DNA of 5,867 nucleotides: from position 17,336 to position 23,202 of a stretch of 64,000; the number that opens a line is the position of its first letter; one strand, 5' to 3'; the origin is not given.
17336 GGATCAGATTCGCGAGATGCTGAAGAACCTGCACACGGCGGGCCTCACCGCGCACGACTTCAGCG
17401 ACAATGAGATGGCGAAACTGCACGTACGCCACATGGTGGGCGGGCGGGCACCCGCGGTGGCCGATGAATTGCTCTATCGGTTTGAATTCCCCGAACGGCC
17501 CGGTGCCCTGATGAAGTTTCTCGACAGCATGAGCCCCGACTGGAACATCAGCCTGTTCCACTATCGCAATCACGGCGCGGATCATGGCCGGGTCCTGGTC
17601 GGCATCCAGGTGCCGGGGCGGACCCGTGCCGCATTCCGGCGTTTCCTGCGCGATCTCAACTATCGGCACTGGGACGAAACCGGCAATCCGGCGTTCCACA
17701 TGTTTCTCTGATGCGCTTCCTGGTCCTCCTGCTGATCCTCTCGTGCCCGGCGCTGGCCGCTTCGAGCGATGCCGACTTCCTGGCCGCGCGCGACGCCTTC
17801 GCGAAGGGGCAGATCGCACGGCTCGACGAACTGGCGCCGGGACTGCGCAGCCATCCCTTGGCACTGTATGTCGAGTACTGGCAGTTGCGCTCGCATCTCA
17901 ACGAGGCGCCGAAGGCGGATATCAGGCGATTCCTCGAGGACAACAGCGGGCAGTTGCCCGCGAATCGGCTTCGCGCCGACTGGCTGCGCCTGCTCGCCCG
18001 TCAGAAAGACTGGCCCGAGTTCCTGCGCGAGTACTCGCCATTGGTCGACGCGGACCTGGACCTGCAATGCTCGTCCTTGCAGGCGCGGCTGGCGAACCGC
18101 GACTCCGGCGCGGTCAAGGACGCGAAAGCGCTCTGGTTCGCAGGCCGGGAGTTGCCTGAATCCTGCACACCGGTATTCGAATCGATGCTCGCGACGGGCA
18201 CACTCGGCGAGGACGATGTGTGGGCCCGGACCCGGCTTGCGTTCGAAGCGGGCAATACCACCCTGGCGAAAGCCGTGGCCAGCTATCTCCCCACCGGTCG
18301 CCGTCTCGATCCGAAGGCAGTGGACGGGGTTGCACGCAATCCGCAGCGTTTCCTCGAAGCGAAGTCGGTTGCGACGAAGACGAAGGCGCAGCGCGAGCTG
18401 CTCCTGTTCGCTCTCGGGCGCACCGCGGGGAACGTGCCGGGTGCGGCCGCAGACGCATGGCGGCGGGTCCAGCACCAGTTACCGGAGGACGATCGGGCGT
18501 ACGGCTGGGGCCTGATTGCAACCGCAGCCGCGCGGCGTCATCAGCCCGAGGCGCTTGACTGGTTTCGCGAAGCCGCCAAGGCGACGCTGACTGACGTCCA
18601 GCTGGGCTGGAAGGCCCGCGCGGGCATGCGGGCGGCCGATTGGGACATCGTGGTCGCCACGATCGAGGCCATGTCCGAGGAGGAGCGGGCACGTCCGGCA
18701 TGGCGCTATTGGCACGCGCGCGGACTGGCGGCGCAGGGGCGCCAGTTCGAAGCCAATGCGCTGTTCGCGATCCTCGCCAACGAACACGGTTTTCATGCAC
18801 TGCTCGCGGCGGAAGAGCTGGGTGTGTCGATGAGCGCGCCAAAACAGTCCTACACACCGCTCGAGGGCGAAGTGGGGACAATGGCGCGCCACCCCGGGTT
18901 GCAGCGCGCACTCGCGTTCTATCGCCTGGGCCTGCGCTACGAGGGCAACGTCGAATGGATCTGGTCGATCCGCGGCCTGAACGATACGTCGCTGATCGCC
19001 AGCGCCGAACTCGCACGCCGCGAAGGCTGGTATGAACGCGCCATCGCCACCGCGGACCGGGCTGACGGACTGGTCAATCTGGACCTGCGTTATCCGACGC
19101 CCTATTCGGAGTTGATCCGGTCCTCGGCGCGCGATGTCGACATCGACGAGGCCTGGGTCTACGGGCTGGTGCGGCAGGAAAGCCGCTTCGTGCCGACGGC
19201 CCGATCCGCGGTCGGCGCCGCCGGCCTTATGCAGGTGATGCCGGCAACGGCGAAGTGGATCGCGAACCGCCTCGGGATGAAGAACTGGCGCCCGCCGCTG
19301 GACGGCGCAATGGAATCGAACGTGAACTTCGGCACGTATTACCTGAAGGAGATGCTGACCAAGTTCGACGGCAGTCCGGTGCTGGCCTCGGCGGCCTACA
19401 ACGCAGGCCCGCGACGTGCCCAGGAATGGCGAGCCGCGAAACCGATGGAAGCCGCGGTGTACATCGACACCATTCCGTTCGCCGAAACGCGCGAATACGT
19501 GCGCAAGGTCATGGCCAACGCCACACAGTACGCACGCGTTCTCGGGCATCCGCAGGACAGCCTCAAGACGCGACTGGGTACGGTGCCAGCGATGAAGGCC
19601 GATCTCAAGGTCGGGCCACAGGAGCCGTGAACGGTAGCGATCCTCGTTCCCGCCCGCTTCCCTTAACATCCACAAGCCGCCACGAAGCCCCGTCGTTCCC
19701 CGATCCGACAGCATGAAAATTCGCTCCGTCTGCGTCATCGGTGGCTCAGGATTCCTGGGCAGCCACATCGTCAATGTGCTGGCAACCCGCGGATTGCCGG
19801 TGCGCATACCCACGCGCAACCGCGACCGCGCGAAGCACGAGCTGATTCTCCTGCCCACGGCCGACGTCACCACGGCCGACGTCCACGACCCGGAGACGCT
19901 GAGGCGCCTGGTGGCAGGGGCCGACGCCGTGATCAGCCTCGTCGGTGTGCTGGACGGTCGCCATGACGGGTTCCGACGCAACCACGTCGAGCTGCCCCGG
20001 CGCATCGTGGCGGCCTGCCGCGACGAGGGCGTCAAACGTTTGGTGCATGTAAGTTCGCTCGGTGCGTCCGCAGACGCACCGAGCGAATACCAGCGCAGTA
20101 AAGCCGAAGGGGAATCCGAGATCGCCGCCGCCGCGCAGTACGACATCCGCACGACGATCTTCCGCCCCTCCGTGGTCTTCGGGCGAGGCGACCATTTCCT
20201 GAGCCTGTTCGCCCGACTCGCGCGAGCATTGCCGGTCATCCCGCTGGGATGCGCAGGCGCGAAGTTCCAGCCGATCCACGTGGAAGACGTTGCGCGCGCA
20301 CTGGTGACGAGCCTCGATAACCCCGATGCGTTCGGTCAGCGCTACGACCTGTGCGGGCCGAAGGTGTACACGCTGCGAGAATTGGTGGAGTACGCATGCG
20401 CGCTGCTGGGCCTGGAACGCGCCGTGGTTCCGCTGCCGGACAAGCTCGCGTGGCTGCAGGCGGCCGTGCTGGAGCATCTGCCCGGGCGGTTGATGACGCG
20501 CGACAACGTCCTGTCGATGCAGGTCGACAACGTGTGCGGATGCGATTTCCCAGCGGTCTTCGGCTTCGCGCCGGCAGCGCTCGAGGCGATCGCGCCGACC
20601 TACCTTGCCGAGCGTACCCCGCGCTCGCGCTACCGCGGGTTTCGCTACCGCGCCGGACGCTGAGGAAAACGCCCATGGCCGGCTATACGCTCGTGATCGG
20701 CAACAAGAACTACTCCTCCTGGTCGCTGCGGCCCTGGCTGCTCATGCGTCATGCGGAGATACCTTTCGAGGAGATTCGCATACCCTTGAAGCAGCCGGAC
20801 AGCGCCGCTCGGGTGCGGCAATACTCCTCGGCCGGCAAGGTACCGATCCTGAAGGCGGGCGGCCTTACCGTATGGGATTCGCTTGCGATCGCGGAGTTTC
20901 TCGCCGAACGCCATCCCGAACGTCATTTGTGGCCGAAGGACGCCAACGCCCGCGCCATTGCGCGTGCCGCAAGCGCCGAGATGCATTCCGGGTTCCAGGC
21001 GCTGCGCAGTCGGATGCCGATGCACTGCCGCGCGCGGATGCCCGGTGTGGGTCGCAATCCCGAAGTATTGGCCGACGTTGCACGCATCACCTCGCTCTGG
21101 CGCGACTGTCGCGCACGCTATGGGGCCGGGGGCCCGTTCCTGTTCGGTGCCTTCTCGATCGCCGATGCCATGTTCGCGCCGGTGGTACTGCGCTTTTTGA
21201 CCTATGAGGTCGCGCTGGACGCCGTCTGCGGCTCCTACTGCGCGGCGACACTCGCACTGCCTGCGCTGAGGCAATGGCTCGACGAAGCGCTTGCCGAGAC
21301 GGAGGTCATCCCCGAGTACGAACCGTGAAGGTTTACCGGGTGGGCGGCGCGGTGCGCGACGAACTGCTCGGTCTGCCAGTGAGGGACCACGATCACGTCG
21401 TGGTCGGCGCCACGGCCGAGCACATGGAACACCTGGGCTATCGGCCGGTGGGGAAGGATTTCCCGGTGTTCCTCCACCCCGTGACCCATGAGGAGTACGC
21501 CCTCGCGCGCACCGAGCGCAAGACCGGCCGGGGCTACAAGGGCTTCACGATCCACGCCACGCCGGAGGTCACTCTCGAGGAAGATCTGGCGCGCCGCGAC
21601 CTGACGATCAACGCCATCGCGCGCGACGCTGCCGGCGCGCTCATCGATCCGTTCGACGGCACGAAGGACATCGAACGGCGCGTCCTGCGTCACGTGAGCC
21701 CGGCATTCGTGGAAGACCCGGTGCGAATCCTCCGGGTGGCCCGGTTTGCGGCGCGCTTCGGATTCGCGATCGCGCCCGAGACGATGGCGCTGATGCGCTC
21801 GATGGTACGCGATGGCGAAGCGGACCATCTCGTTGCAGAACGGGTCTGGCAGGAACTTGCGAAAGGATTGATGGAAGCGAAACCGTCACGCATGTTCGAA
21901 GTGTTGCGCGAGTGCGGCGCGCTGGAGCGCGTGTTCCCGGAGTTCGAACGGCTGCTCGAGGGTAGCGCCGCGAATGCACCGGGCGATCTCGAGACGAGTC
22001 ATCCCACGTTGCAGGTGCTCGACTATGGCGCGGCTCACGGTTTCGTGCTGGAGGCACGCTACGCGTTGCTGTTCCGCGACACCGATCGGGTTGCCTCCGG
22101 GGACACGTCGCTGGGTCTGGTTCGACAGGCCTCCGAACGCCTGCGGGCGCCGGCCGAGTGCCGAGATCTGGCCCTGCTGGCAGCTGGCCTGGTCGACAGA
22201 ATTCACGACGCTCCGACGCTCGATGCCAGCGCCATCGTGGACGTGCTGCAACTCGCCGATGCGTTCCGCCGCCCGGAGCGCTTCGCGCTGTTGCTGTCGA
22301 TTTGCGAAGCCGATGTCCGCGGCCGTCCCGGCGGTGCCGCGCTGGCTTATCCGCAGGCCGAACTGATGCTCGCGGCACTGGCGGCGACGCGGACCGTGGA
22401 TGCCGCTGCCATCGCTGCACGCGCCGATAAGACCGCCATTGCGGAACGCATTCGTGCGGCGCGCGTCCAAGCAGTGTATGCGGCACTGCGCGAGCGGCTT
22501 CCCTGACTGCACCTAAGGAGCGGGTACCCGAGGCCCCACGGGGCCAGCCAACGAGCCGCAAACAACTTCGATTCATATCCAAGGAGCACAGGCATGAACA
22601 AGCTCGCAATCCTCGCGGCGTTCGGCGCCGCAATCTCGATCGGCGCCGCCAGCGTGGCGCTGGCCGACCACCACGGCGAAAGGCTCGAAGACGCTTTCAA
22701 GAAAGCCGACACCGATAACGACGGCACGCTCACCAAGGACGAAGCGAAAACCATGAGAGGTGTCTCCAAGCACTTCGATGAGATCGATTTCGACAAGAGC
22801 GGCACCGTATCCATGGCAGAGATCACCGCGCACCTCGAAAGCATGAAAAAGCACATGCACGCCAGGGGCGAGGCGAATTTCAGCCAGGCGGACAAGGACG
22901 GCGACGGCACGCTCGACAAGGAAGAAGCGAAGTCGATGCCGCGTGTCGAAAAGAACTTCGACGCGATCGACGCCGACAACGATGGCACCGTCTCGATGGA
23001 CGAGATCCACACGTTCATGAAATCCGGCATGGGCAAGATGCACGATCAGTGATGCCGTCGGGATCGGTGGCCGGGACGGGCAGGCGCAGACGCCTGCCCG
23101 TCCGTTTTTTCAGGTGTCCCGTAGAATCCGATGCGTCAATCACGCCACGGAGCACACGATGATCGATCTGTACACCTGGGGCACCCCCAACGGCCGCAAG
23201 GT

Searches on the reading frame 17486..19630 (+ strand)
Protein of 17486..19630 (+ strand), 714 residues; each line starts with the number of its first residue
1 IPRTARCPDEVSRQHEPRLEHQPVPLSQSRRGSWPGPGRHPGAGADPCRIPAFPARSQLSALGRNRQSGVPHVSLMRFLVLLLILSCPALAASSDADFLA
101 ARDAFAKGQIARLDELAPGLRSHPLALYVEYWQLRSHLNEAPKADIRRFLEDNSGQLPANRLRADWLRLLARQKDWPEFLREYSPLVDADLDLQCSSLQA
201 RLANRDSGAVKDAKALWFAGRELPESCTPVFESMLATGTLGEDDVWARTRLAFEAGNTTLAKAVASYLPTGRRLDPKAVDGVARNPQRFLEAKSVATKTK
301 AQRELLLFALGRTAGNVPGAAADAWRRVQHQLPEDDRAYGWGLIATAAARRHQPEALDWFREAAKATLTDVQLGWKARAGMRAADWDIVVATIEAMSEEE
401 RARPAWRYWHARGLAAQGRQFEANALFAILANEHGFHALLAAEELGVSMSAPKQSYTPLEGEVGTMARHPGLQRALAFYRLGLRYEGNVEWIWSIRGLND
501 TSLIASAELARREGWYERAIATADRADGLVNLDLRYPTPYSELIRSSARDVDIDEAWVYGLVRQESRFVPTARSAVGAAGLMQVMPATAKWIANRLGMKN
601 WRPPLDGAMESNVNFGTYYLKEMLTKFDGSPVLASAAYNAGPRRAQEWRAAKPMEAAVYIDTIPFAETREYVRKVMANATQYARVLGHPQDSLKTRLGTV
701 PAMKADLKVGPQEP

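Call 60: search_protein_families(library=pfam, proteins=[window:17486-19630:+], max_evalue=0.00001)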
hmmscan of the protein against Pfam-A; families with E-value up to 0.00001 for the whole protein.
window:17486-19630:+ (714 aa): 2 families
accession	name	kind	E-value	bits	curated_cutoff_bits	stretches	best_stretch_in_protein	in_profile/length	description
PF01464.25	SLT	-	5.5e-25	87.7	21.3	1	543-652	2-108/117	Transglycosylase SLT domain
PF14718.12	SLT_L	-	2.4e-09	37.7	25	1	466-526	2-62/68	Soluble lytic murein transglycosylase L domain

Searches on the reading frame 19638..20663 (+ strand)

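Call 61: search_protein_families(library=pfam, proteins=[window:19638-20663:+], max_evalue=0.00001)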
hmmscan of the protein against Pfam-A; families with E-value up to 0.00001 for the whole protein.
window:19638-20663:+ (341 aa): 6 families
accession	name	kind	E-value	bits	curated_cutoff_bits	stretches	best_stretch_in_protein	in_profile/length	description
PF01370.27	Epimerase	-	6.9e-28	98.1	20.9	1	31-233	1-232/240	NAD dependent epimerase/dehydratase family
PF13460.12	NAD_binding_10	-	1.1e-19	71.5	27.2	1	35-162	1-120/184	NAD(P)H-binding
PF01073.25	3Beta_HSD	-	1.9e-18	66.9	22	1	33-226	2-229/280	3-beta hydroxysteroid dehydrogenase/isomerase family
PF05368.20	NmrA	-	7.4e-16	59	27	1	30-251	4-228/298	NmrA-like family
PF07993.18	NAD_binding_4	-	6.2e-08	32.6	20.1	0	144-182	170-209/258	Male sterility protein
PF04321.23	RmlD_sub_bind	-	2.2e-07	30.7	27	0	149-230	123-201/287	RmlD substrate binding domain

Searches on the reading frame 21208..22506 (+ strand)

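Call 61: search_protein_families(library=pfam, proteins=[window:21208-22506:+], max_evalue=0.00001)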
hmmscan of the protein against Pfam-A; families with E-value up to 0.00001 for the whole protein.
window:21208-22506:+ (432 aa): 2 families
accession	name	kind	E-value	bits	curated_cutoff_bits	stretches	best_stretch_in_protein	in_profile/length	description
PF01743.26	PolyA_pol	-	1.9e-17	64.3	23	1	43-161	2-126/126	Poly A polymerase head domain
PF12627.12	PolyA_pol_RNAbd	-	3.2e-13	49.7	22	1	185-248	1-62/64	Probable RNA and SrmB- binding site of polymerase A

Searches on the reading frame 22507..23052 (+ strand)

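Call 61: search_protein_families(library=pfam, proteins=[window:22507-23052:+], max_evalue=0.00001)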
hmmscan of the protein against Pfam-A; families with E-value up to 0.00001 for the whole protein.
window:22507-23052:+ (181 aa): 5 families
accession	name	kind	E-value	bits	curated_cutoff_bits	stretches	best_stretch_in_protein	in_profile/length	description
PF13202.12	EF-hand_5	-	1.5e-21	75.2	25.9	0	60-79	1-20/25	EF hand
PF13405.12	EF-hand_6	-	1.7e-21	74.3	25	0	59-82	1-24/30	EF-hand domain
PF00036.39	EF-hand_1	-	3.6e-20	70.4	25.4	0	60-83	2-25/29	EF hand domain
PF13499.12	EF-hand_7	-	5.7e-15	55.9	30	0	58-105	2-61/67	EF-hand domain pair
PF13833.12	EF-hand_8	-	2.8e-10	40.2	28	0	151-172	31-52/54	EF-hand domain pair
